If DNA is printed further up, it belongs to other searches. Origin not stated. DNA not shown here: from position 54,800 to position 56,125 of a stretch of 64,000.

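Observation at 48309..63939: The butyrate-type acyl-CoA cluster appears built from R-specific enzymes (thiolase + PhaB-like SDR + PhaJ/MaoC hydratase) instead of Hbd + crotonase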

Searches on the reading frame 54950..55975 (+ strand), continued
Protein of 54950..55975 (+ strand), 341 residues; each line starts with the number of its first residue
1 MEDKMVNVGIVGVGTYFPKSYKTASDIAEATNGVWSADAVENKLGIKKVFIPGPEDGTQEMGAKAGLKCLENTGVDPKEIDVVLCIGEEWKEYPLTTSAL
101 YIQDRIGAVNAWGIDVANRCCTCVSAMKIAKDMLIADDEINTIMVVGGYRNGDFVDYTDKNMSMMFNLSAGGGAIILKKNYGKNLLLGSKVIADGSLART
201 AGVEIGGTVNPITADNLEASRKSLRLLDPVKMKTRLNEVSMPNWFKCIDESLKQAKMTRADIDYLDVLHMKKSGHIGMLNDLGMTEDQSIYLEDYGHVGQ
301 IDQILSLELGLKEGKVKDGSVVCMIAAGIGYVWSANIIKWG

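Call 32: search_protein_families(library=pfam, proteins=[L003:16721-17656:+], max_evalue=0.01)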
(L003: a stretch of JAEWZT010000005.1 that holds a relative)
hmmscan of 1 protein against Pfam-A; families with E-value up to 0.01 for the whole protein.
L003:16721-17656:+ (311 aa): 4 families
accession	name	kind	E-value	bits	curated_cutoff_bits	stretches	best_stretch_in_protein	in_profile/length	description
PF00561.26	Abhydrolase_1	-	6e-21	75.7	25.8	1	42-295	3-243/245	alpha/beta hydrolase fold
PF12697.13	Abhydrolase_6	-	5.5e-17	63.6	26.3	1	42-302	1-216/217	Alpha/beta hydrolase family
PF12146.15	Hydrolase_4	-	2.8e-07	30.5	27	1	41-133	6-104/239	Serine aminopeptidase, S33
PF03096.20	Ndr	-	0.0023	17.1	23.3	0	82-137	76-131/283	Ndr family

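Call 34: find_homologous_proteins(query=window:54950-55975:+, max_evalue=0.00001)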
Query window:54950-55975:+ (341 aa): 5167 proteins with E <= 0.00001 among 7891 candidates; the best 120 are listed.
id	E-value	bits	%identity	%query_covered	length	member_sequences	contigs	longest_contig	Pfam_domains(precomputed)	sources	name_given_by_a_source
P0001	1.3e-222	756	100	99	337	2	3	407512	PF08545.17,PF08541.17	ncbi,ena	-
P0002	8.8e-185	632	80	99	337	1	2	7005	PF08545.17,PF08541.17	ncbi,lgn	-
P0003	1.3e-184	631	81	99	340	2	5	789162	PF08545.17,PF08541.17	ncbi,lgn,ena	-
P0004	3.7e-184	630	80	99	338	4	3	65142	PF08545.17,PF08541.17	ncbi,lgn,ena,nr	ncbi:MAG: 3-oxoacyl-ACP synthase [Clostridia bacterium]|nr:3-oxoacyl-ACP synthase [Clostridia bacter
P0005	8.3e-184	629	82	99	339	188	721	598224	PF08545.17,PF08541.17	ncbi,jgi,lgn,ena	ncbi:MAG: 3-oxoacyl-ACP synthase [Christensenellales bacterium]|jgi:beta-ketoacyl-acyl-carrier-prote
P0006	2.1e-183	627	81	99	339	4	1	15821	PF08545.17,PF08541.17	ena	-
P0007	1.2e-182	625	80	98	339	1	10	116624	PF08545.17,PF08541.17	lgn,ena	-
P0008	1.3e-182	625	80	98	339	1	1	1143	PF08545.17,PF08541.17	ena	-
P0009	2.4e-182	624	80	99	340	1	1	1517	PF08545.17,PF08541.17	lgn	-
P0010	3.1e-182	623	80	99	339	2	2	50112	PF08545.17,PF08541.17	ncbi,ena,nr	ncbi:MAG: 3-oxoacyl-ACP synthase [Clostridiales bacterium]|nr:3-oxoacyl-ACP synthase [Clostridiales 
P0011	4.9e-182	623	80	99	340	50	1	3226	PF08545.17,PF08541.17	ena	-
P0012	5.4e-182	623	80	99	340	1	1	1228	PF08545.17,PF08541.17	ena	-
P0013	7.0e-182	622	80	99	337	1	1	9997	PF08545.17,PF08541.17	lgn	-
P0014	1.0e-181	622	80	99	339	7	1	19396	PF08545.17,PF08541.17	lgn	-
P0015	1.8e-181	621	80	99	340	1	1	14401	PF08545.17,PF08541.17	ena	-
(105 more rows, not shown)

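Call 46: find_encoding_contigs(protein=P0001, flank=10000, max_places=4)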
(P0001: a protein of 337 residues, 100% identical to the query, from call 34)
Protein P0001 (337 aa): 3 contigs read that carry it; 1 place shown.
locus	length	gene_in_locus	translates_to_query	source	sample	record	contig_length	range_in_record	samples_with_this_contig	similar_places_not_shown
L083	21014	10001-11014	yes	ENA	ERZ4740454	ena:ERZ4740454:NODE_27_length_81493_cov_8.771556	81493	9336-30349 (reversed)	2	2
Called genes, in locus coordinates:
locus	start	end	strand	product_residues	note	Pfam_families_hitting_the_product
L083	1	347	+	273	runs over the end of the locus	PF10609:ParA, PF01656:CbiA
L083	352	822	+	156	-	PF09719:C_GCAxxG_C_C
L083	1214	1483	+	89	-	PF20648:DUF6809 (weak)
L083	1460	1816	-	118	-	-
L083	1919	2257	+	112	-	PF03551:PadR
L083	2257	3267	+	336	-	-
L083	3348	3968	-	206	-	PF00440:TetR_N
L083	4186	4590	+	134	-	PF01575:MaoC_dehydratas, PF13452:FAS1_DH_region (weak)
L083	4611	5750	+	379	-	PF02771:Acyl-CoA_dh_N, PF02770:Acyl-CoA_dh_M, PF00441:Acyl-CoA_dh_1, PF08028:Acyl-CoA_dh_2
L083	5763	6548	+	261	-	PF01012:ETF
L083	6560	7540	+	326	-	PF01012:ETF, PF00766:ETF_alpha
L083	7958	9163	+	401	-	PF00108:Thiolase_N, PF02803:Thiolase_C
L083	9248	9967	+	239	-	PF00106:adh_short, PF01370:Epimerase (weak), PF08659:KR, PF13561:adh_short_C2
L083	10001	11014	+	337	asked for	PF08545:ACP_syn_III, PF08541:ACP_syn_III_C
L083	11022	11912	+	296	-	PF02653:BPD_transp_2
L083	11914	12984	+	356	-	PF02653:BPD_transp_2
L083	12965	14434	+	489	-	PF13304:AAA_21 (faint), PF00005:ABC_tran, PF12399:BCA_ABC_TP_C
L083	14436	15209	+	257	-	PF00005:ABC_tran, PF13304:AAA_21 (weak)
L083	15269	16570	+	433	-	PF13458:Peripla_BP_6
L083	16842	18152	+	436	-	PF01144:CoA_trans (faint), PF02550:AcetylCoA_hydro, PF13336:AcetylCoA_hyd_C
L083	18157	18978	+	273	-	PF00561:Abhydrolase_1, PF12697:Abhydrolase_6, PF12146:Hydrolase_4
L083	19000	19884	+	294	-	PF00561:Abhydrolase_1, PF12146:Hydrolase_4, PF12697:Abhydrolase_6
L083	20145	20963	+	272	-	PF00561:Abhydrolase_1, PF12146:Hydrolase_4, PF12697:Abhydrolase_6, PF03096:Ndr (faint), PF00561:Abhydrolase_1 (weak)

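Call 48: search_protein_families(library=ncbifam, proteins=[L083:19000-19884:+, L083:20145-20963:+], max_evalue=0.00001)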
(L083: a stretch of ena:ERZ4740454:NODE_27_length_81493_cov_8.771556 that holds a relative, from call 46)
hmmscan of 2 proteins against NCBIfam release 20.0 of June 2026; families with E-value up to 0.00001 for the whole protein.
L083:19000-19884:+ (294 aa): 19 families
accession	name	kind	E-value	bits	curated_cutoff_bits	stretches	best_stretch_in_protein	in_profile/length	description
NF050089.1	i_nPHAscl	equivalog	3.9e-89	298.5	300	1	13-293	6-287/288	intracellular short-chain-length polyhydroxyalkanoate depolymerase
NF011457.0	PRK14875.1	equivalog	1.2e-18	67.3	307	1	5-121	111-229/372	acetoin dehydrogenase dihydrolipoyllysine-residue acetyltransferase subunit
NF002938.0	PRK03592.1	equivalog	2e-18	66.7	241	1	2-122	8-128/298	haloalkane dehalogenase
TIGR02427.1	protocat_pcaD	equivalog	4.3e-17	62.3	255.85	1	40-127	29-115/251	3-oxoadipate enol-lactonase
TIGR01738.1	bioH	equivalog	4.5e-17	62.5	206.95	1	25-124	5-99/245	pimeloyl-ACP methyl ester esterase BioH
NF051488.1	bifunc_PcaDC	exception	9.9e-17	61.1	390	1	37-126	25-114/375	bifunctional 3-oxoadipate enol-lactonase/4-carboxymuconolactone decarboxylase PcaDC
TIGR03611.1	RutD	equivalog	6.6e-14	51.9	238.5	1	24-125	13-115/258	pyrimidine utilization protein D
TIGR03695.1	menH_SHCHC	equivalog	7.5e-14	51.8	208.55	1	25-122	3-103/252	2-succinyl-6-hydroxy-2,4-cyclohexadiene-1-carboxylate synthase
TIGR03056.1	bchO_mg_che_rel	equivalog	9.2e-13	47.8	172.55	1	7-112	9-117/278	alpha/beta fold hydrolase BchO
NF002873.0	PRK03204.1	equivalog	2e-12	47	466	1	4-119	14-130/286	haloalkane dehalogenase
NF045632.1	hydroxlase_HsaD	equivalog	5.2e-11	42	400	1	6-137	14-150/290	4,5:9,10-diseco-3-hydroxy-5,9,17-trioxoandrosta-1(10),2-diene-4-oate hydrolase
NF007954.0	PRK10673.1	equivalog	1.1e-10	41.2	399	1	27-148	19-138/255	esterase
NF051487.1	bifunc_PcaCD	exception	5e-10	39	430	1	43-141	191-287/413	bifunctional 4-carboxymuconolactone decarboxylase/3-oxoadipate enol-lactonase PcaCD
TIGR03343.1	biphenyl_bphD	equivalog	2.2e-08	33.7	462.15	1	15-133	21-143/282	2-hydroxy-6-oxo-6-phenylhexa-2,4-dienoate hydrolase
TIGR01249.1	pro_imino_pep_1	equivalog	6.3e-07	28.8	259.75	1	25-120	28-125/307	prolyl aminopeptidase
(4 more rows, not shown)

L083:20145-20963:+ (272 aa): 33 families (the best 25 are shown)
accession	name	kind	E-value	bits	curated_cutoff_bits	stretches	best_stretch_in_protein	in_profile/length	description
TIGR01250.1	pro_imino_pep_2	subfamily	1.2e-30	107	167.65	2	5-142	10-147/288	proline iminopeptidase-family hydrolase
TIGR02427.1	protocat_pcaD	equivalog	3e-29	102.2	255.85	1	10-268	2-250/251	3-oxoadipate enol-lactonase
NF045948.1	ProImpepThrmp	equivalog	3.7e-26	92.2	500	2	199-271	219-290/291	proline iminopeptidase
TIGR03611.1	RutD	equivalog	1e-25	90.6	238.5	1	11-268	2-255/258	pyrimidine utilization protein D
NF050089.1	i_nPHAscl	equivalog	6.5e-25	87.8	300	2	5-126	4-119/288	intracellular short-chain-length polyhydroxyalkanoate depolymerase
NF051488.1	bifunc_PcaDC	exception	2e-24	86.4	390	1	11-270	3-252/375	bifunctional 3-oxoadipate enol-lactonase/4-carboxymuconolactone decarboxylase PcaDC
NF051487.1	bifunc_PcaCD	exception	8.3e-20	71.2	430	1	29-269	180-412/413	bifunctional 4-carboxymuconolactone decarboxylase/3-oxoadipate enol-lactonase PcaCD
TIGR03695.1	menH_SHCHC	equivalog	2e-19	70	208.55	2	22-123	3-103/252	2-succinyl-6-hydroxy-2,4-cyclohexadiene-1-carboxylate synthase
NF045632.1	hydroxlase_HsaD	equivalog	1.1e-17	63.9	400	1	8-122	22-135/290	4,5:9,10-diseco-3-hydroxy-5,9,17-trioxoandrosta-1(10),2-diene-4-oate hydrolase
TIGR03343.1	biphenyl_bphD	equivalog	2e-17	63.3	462.15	1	20-123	30-133/282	2-hydroxy-6-oxo-6-phenylhexa-2,4-dienoate hydrolase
NF045945.1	ProImpepLactob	equivalog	1.2e-16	61.1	400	2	199-264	222-286/293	proline iminopeptidase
NF002938.0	PRK03592.1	equivalog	1.7e-14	53.8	241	1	8-127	20-132/298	haloalkane dehalogenase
NF052610.1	macro_16_ester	equivalog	3.5e-14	52.8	420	1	2-125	5-128/281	alpha/beta fold macrolide esterase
NF011457.0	PRK14875.1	equivalog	1.5e-13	50.5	307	1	11-137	123-244/372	acetoin dehydrogenase dihydrolipoyllysine-residue acetyltransferase subunit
NF041759.1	mac_hydro_EstT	equivalog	5.3e-13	48.8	450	1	3-124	5-126/278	macrolide hydrolase EstT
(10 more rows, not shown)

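Call 49: search_solved_structures(query=L083:19000-19884:+, max_evalue=0.001)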
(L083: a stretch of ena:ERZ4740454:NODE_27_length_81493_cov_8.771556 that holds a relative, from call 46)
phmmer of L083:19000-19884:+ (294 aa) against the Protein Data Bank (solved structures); distinct sequences matched with E-value up to 0.001: 228 (the best 60 are shown).
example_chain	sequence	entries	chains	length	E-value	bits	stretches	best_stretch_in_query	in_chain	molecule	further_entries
8ynv_A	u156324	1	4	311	4.7e-63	216.5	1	14-288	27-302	poly(3-hydroxybutyrate) depolymerase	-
8ynw_A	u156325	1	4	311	1.2e-62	215.1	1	14-288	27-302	Poly(3-hydroxybutyrate) depolymerase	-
6i8w_A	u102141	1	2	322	6.8e-13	51.9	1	8-124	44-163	Alpha/beta fold hydrolase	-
4g5x_A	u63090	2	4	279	1.6e-11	47.4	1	21-120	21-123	Alpha/beta hydrolase fold protein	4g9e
4g8c_A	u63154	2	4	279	1.6e-11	47.4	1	21-120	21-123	Alpha/beta hydrolase fold protein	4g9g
5ng7_A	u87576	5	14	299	5.5e-11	45.6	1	2-147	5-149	epoxide hydrolase | Alpha/beta epoxide hydrolase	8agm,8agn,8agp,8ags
4g8b_A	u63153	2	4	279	5.9e-11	45.5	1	21-120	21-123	Alpha/beta hydrolase fold protein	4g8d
4opm_A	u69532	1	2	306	9.2e-11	44.9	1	7-138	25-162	Lipase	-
4ns4_A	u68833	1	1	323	1.3e-10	44.4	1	17-134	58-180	Alpha/beta hydrolase fold protein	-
8hgu_A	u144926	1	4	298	1.3e-10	44.4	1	17-120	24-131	Alpha/beta hydrolase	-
6eb3_A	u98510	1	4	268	3.7e-10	42.9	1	16-153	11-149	Est1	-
8v16_C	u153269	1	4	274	3.8e-10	42.9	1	16-153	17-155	Esterase 1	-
4uhh_A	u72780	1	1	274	4.5e-10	42.6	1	11-126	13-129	ESTERASE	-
7ac0_AAA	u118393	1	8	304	4.5e-10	42.6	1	14-122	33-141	Soluble epoxide hydrolase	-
4uhc_A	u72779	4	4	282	4.8e-10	42.5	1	11-126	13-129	ESTERASE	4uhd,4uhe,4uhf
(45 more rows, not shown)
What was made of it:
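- On Intracellular short-chain-length PHA depolymerase (NF050089, Bacillus PhaZ type): PDB 8ynv, E 5e-63 (call 49).
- The hydrolase next to the window end scores 298.5 bits on NF050089 (intracellular short-chain PHA depolymerase, cutoff 300) and matches PDB PHB depolymerase 8ynv at E 5e-63 (calls 48, 49).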

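Call 64: predict_structure(alignment_id=A1)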
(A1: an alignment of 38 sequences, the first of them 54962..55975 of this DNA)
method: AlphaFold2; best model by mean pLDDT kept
length: 337 residues; sequences in the alignment: 38
mean_pLDDT: 83.8   pTM: 0.85
mean pLDDT of the five models: 83.8, 83.1, 83.0, 81.7, 79.9
residues with pLDDT >= 90: 174; 70-90: 103; 50-70: 37; < 50: 23
segments of 3 or more residues with pLDDT < 50: 86-91, 194-206, 218-221
pLDDT, mean of each block of 10 residues (from residue 1): 95 95 88 87 91 91 98 96 57 78 88 68 93 96 84 73 89 98 90 40 48 57 67 83 96 98 78 91 92 88 95 97 74 97
secondary structure, 60 per line:
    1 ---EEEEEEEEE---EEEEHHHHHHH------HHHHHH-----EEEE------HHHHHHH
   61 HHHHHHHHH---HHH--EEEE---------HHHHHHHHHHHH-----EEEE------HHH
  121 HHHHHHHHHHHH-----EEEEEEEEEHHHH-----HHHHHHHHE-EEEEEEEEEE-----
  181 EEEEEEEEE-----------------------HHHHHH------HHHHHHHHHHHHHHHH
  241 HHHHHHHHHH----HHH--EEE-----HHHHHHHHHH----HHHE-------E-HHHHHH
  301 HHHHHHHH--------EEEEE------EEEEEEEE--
elements in order: E4-12 E16-19 H20-26 H33-38 E44-47 H54-69 E78-81 H91-102 E108-111 H118-132 E138-146 H147-150 H156-163 E166-175 E181-189 H213-218 H225-250 E260-262 H268-277 H295-308 E317-321 E328-335
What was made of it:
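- On FabH / KAS III: AlphaFold model, pLDDT 83.8 (call 64).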

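Call 68: search_protein_families(library=pfam, proteins=[L059:2616-3674:+, L045:3201-4094:+, L050:28-2976:+, L039:2904-5483:+, L061:1408-3081:+, L056:5459-7000:+, L033:19752-20558:-, L031:18953-19624:-, L012:2663-3862:-, L070:5353-6489:-], max_evalue=0.00001)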
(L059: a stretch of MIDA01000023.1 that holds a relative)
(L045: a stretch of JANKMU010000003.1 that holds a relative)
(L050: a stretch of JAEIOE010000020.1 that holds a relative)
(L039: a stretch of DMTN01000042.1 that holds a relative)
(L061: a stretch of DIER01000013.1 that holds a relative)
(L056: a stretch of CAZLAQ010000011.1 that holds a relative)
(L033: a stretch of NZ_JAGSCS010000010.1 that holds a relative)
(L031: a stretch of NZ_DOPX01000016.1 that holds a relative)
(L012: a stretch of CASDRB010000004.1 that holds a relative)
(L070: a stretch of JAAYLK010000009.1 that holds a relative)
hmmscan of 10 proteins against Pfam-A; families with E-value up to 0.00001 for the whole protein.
L059:2616-3674:+ (353 aa): 0 families

L045:3201-4094:+ (298 aa): 1 family
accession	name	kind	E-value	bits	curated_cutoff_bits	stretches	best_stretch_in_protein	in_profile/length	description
PF00889.24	EF_TS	-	1.8e-44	152.2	27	1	81-273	1-204/204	Elongation factor TS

L050:28-2976:+ (983 aa): 0 families

L039:2904-5483:+ (860 aa): 2 families
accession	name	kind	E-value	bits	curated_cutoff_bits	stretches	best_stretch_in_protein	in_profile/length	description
PF00563.25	EAL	-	2.7e-66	223.7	31.3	1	589-823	2-236/236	EAL domain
PF00990.26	GGDEF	-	1.4e-30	106.6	23.8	1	417-567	3-159/161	Diguanylate cyclase, GGDEF domain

L061:1408-3081:+ (558 aa): 1 family
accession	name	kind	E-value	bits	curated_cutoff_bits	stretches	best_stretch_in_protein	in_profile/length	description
PF00485.24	PRK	-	1.2e-15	58.3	22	1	296-493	1-189/196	Phosphoribulokinase / Uridine kinase family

L056:5459-7000:+ (514 aa): 2 families
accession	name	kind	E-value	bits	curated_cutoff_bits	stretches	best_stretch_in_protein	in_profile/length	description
PF00563.25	EAL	-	1.5e-46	159.1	31.3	1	247-483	2-236/236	EAL domain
PF00990.26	GGDEF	-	1.6e-15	57.7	23.8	1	90-227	19-161/161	Diguanylate cyclase, GGDEF domain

L033:19752-20558:- (268 aa): 2 families
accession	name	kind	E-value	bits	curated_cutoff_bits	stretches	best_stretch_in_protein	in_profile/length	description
PF06966.17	DUF1295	-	9e-81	271.2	20.4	1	31-258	2-235/235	Protein of unknown function (DUF1295)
PF02544.21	Steroid_dh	-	3.8e-09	37.1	22.6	1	151-264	43-148/150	3-oxo-5-alpha-steroid 4-dehydrogenase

L031:18953-19624:- (223 aa): 1 family
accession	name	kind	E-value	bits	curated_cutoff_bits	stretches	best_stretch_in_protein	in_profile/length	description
PF05857.17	TraX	-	3.1e-45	155.2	25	1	8-218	4-216/217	TraX protein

L012:2663-3862:- (399 aa): 1 family
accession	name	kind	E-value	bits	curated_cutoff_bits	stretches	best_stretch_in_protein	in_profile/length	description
PF00871.23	Acetate_kinase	-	6.6e-139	463.3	22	1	2-384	1-392/392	Acetokinase family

L070:5353-6489:- (378 aa): 1 family
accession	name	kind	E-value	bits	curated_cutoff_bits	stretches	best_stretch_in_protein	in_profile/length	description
PF13303.11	PTS_EIIC_2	-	1e-89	301.3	28.9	1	56-375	2-327/327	Phosphotransferase system, EIIC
